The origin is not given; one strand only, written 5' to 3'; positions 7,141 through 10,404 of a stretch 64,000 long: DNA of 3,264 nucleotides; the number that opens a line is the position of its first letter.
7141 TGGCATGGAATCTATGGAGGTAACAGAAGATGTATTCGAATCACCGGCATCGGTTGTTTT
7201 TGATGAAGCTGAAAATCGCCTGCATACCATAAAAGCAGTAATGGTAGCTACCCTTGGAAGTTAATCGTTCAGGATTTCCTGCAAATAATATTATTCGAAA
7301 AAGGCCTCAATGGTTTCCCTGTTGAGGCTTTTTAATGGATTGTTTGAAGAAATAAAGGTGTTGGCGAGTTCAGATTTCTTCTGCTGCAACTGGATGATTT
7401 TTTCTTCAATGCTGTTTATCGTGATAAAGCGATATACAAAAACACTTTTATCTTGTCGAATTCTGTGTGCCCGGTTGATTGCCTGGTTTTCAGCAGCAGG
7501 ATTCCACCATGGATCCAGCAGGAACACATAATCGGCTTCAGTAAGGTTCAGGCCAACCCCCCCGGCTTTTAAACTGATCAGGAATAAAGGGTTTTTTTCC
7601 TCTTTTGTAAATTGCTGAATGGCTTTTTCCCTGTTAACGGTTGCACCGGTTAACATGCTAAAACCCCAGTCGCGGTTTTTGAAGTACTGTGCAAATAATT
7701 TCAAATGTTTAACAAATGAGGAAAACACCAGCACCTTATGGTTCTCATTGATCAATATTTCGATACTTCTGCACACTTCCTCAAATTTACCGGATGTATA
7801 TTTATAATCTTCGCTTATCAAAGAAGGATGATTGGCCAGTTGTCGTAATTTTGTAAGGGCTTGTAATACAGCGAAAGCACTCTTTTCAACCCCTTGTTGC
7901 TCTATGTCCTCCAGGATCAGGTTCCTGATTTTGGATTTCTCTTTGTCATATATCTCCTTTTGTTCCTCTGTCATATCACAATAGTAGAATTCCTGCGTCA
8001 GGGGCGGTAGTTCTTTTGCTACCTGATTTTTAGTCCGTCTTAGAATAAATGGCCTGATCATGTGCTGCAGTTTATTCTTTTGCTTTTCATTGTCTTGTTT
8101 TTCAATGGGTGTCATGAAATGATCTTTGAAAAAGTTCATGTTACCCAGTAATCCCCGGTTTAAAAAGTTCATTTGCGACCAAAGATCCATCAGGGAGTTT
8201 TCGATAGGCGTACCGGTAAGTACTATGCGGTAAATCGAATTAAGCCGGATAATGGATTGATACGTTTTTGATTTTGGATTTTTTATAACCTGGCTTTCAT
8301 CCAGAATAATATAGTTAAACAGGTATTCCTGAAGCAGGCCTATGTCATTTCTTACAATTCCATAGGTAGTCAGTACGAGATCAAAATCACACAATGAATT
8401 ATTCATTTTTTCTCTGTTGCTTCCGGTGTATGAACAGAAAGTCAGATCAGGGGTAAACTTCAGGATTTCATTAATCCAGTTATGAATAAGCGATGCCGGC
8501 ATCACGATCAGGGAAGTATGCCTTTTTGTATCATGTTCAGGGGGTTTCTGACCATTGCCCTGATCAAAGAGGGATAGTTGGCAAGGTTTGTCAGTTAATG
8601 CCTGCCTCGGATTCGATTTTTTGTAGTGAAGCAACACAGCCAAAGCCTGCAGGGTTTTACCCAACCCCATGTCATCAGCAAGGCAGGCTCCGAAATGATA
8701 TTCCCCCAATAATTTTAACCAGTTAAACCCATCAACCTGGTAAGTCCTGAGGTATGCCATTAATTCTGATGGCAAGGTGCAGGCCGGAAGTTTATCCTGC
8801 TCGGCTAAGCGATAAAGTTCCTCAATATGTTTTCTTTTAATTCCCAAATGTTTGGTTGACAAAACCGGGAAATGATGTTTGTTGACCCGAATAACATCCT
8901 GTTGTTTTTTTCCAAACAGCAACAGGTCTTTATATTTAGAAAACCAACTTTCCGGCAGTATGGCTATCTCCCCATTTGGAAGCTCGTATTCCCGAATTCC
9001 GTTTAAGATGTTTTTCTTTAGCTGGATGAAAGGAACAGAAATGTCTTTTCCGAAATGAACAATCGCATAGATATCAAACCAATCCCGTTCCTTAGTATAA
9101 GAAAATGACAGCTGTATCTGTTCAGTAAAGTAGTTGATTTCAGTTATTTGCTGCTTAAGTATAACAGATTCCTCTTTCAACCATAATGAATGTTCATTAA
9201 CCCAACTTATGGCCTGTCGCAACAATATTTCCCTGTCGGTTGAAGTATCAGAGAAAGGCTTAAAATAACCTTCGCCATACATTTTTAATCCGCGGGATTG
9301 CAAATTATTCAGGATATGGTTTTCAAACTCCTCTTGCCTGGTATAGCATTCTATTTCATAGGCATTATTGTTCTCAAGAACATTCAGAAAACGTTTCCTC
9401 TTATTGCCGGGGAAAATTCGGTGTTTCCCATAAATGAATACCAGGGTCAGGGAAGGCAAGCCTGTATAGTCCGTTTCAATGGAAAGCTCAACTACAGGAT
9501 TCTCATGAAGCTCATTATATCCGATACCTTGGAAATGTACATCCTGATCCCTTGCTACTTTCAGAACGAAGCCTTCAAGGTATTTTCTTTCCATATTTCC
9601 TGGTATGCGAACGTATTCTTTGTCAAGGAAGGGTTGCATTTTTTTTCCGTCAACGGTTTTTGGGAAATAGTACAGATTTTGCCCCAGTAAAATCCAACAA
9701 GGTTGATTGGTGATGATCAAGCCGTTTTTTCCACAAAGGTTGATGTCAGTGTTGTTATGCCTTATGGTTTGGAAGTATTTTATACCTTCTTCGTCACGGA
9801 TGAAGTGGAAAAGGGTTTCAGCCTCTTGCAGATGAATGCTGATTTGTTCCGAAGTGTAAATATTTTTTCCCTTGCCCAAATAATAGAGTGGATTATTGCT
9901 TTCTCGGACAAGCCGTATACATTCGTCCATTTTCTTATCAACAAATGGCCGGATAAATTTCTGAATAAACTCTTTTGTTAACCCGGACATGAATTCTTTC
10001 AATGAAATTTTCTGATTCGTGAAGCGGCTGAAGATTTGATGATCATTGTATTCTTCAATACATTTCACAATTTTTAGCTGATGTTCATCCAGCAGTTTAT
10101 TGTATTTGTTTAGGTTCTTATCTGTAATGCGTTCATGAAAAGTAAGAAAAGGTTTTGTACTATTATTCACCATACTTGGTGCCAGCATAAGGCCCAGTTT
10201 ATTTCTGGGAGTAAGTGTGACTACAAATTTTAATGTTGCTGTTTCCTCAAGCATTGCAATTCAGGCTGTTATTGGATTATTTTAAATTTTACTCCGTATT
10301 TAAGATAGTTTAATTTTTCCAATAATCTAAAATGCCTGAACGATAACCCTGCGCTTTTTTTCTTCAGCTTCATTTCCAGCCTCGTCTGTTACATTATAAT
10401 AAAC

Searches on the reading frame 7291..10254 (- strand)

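Call 85: search_protein_families(library=pfam, proteins=[window:7291-10254:-], max_evalue=0.00001)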
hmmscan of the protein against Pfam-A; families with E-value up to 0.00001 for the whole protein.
window:7291-10254:- (987 aa): 4 families
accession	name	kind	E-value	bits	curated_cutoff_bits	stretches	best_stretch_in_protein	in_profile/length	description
PF00176.29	SNF2-rel_dom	-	3.6e-71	240.1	24.9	1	505-812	1-290/290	SNF2-related domain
PF00271.37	Helicase_C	-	1.5e-20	74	23.5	1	823-932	2-109/110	Helicase conserved C-terminal domain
PF11496.14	HDA2-3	-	7.6e-08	32.3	27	1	760-961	11-237/278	Class II histone deacetylase complex subunits 2 and 3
PF04851.21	ResIII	-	1.3e-06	28.9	22.5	0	502-684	4-163/164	Type III restriction enzyme, res subunit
